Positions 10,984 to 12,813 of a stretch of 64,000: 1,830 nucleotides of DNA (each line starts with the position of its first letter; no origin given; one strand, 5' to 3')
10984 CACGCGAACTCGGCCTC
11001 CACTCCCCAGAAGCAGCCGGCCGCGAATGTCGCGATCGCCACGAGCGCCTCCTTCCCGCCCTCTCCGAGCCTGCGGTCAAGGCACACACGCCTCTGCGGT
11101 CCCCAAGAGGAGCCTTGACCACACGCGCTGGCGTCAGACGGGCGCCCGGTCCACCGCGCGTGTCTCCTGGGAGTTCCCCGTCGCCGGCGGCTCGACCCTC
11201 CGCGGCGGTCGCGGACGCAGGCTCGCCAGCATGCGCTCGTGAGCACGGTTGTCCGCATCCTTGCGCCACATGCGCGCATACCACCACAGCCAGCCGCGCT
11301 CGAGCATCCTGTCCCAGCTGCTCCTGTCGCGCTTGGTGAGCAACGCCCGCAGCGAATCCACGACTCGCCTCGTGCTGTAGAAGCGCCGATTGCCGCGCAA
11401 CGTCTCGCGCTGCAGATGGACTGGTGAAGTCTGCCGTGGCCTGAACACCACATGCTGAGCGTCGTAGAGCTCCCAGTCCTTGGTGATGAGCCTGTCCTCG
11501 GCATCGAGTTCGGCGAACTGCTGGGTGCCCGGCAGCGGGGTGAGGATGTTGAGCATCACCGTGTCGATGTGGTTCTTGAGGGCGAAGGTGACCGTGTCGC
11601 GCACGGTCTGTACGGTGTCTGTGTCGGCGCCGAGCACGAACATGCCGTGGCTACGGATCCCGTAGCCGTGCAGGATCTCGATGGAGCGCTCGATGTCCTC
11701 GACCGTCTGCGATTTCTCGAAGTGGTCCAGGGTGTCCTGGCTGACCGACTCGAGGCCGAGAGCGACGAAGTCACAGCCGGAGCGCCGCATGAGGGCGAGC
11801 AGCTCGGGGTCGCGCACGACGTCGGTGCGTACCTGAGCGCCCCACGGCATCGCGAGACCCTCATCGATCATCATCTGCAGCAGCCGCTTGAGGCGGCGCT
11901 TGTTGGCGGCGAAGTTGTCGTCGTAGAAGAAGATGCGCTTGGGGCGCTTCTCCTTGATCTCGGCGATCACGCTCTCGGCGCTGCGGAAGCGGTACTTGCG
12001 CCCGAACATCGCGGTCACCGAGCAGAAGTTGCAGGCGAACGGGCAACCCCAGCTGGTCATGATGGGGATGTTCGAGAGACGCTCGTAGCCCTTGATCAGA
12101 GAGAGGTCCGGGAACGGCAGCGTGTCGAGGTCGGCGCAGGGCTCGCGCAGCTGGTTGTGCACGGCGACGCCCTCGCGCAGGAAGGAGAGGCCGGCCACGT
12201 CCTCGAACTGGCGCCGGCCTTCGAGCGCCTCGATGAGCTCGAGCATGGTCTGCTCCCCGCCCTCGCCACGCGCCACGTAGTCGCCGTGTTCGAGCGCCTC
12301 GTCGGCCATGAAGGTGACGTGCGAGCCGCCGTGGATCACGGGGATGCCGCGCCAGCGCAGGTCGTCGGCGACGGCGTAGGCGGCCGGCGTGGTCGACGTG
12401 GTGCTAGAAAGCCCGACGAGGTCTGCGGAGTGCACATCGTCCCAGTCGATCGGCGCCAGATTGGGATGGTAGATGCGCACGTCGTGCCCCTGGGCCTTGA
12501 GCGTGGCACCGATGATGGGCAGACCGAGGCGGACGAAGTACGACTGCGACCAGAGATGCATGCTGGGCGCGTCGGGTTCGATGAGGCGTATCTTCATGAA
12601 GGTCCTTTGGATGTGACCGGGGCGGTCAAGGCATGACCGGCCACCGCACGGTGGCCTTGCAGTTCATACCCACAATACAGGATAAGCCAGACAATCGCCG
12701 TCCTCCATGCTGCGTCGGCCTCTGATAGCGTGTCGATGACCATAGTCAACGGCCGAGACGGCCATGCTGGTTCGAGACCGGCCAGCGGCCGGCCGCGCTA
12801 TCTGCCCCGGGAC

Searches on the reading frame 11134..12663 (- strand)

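Call 36: search_protein_families(library=ncbifam, proteins=[window:11134-12663:-], max_evalue=1e-8)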
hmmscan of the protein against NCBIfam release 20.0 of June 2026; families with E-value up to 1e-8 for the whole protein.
window:11134-12663:- (509 aa): 18 families
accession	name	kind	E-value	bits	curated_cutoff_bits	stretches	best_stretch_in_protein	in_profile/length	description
TIGR02026.1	BchE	equivalog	1.2e-48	166.2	481.35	1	45-432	22-431/497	magnesium-protoporphyrin IX monomethyl ester anaerobic oxidative cyclase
TIGR03471.1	HpnJ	equivalog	3.3e-38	131.8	577.6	1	81-398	70-398/472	hopanoid biosynthesis associated radical SAM protein HpnJ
TIGR04479.1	bcpD_PhpK_rSAM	subfamily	8.1e-38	130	600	1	128-364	172-409/504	PhpK family radical SAM P-methyltransferase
NF050148.1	rSAM_ApyD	equivalog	4e-32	111.4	750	1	45-389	25-396/645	RiPP biosynthesis radical SAM protein ApyD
TIGR04367.1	HpnR_B12_rSAM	equivalog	1.6e-31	109.4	650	1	36-410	11-394/490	hopanoid C-3 methylase HpnR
TIGR04014.1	B12_SAM_MJ_0865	equivalog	5.8e-31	107.7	360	1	50-381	16-353/434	methyl-coenzyme M reductase glutamine C-methyltransferase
TIGR04072.2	rSAM_ladder_B12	equivalog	1.9e-28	99.3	360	1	93-360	84-345/443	lipid biosynthesis B12-binding/radical SAM protein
TIGR04013.1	B12_SAM_MJ_1487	hypoth_equivalog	1.5e-26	93.2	251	1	80-381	44-352/382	TIGR04013 family B12-binding domain/radical SAM domain-containing protein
NF038361.1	rSAM_Sden_1168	equivalog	2.4e-25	89.1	575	1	126-385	198-472/560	Sden_1168 family B12-binding radical SAM P-methyltransferase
TIGR04385.1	B12_rSAM_cofa1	equivalog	1.2e-17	64.2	450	1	197-400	194-407/438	B12 lower ligand biosynthesis radical SAM protein BzaD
NF040546.1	rSAM_CUAEP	equivalog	1e-15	57.5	500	1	48-379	16-360/468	CUAEP/CCAEP-tail radical SAM (seleno)protein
TIGR03975.1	rSAM_ocin_1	subfamily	1.4e-14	53.5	281.85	1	79-318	128-384/606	RiPP maturation radical SAM C-methyltransferase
NF033070.1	rSAM_AprD4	equivalog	2.3e-14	53.2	500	1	201-416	199-419/456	AprD4 family radical SAM diol-dehydratase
NF045585.1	rSAM_slr0320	equivalog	2.2e-13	49.6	775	1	199-360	236-405/511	photosystem II high light acclimation radical SAM protein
NF040542.1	rSAM_RCCLKC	equivalog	3.9e-13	49.3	450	1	55-370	23-360/423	arsinothricin biosynthesis radical SAM protein ArsL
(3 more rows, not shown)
